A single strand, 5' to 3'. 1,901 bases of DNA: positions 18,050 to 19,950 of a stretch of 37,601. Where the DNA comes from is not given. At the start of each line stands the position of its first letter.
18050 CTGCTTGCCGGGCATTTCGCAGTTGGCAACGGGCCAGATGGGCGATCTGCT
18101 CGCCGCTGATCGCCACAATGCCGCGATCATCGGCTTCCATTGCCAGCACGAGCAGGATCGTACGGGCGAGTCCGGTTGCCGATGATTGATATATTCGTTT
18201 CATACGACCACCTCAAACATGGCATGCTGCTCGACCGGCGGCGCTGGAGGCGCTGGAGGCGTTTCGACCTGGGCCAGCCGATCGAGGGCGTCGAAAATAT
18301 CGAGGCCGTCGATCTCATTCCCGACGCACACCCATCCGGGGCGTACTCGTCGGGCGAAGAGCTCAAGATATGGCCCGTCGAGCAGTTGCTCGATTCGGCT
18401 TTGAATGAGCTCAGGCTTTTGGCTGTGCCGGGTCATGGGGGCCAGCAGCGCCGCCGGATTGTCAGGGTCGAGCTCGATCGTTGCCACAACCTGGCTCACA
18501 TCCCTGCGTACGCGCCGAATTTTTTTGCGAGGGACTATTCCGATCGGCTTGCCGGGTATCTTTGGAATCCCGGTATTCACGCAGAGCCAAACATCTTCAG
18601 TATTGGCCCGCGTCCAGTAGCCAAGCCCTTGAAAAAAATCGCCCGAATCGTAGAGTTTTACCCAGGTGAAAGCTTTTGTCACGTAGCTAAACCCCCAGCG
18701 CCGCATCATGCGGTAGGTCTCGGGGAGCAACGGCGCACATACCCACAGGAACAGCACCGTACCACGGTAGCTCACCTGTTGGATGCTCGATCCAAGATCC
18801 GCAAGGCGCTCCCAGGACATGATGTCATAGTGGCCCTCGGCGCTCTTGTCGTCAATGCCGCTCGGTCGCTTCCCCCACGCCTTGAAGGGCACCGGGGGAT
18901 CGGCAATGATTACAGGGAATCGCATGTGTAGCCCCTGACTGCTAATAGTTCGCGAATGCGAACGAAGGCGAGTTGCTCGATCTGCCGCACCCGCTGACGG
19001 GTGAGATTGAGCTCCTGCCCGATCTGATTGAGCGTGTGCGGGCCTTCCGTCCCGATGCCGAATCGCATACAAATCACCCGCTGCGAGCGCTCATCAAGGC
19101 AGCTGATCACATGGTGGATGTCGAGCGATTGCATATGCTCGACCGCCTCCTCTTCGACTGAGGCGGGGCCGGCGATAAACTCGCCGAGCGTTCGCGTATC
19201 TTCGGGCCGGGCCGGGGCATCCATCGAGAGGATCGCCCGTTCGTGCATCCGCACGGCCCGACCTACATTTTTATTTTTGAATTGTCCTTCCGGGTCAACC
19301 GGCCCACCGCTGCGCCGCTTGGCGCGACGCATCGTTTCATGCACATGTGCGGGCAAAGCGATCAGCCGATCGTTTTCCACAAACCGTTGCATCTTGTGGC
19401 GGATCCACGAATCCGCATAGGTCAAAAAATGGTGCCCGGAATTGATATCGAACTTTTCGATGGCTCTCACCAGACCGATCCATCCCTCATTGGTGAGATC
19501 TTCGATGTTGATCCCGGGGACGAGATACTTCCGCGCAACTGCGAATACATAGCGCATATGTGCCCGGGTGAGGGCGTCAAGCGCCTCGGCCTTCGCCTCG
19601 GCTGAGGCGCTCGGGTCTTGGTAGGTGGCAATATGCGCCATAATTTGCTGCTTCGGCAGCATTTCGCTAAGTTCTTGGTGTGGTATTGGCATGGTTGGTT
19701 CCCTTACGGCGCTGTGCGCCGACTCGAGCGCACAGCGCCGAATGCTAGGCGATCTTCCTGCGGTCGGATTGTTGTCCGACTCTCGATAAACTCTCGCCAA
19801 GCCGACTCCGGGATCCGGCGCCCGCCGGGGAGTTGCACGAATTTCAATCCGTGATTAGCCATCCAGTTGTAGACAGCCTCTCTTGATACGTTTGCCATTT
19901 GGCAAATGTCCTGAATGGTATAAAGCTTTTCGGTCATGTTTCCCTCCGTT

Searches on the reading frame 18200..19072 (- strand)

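Call 63: search_protein_families(library=phrogs, proteins=[window:18200-19072:-], max_evalue=0.001)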
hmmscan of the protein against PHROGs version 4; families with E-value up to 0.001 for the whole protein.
window:18200-19072:- (290 aa): 4 families
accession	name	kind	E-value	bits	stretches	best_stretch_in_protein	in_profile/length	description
phrog_359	-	other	1.9e-46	160.1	1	30-256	100-296/329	DNA methyltransferase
phrog_21315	-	unknown function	1.6e-27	97.5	2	45-159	233-338/415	-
phrog_10837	-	unknown function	6.1e-22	79.1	2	209-259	76-127/139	-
phrog_15877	-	other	8.7e-07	30.2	1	51-171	4-121/152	DNA methyltransferase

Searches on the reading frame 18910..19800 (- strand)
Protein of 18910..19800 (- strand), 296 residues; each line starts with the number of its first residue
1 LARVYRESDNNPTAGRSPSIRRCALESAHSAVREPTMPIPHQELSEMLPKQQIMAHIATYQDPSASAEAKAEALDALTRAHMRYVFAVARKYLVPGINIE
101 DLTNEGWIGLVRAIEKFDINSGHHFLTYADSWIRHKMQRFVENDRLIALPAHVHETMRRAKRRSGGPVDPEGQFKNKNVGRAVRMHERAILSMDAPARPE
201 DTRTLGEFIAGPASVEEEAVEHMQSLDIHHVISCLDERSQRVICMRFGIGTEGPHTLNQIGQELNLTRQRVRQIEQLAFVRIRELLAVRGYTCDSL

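Call 15: search_protein_families(library=phrogs, proteins=[window:18910-19800:-], max_evalue=0.001)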
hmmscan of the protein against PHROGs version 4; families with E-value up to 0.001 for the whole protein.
window:18910-19800:- (296 aa): 3 families
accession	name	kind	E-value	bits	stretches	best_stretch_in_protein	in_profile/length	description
phrog_351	-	transcription regulation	1e-48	167.6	1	64-288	495-728/928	RNA polymerase sigma factor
phrog_1740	-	transcription regulation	3e-06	27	1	49-286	34-216/567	RNA polymerase sigma factor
phrog_21612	-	transcription regulation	2.3e-05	24.1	1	75-158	16-99/600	RNA polymerase sigma factor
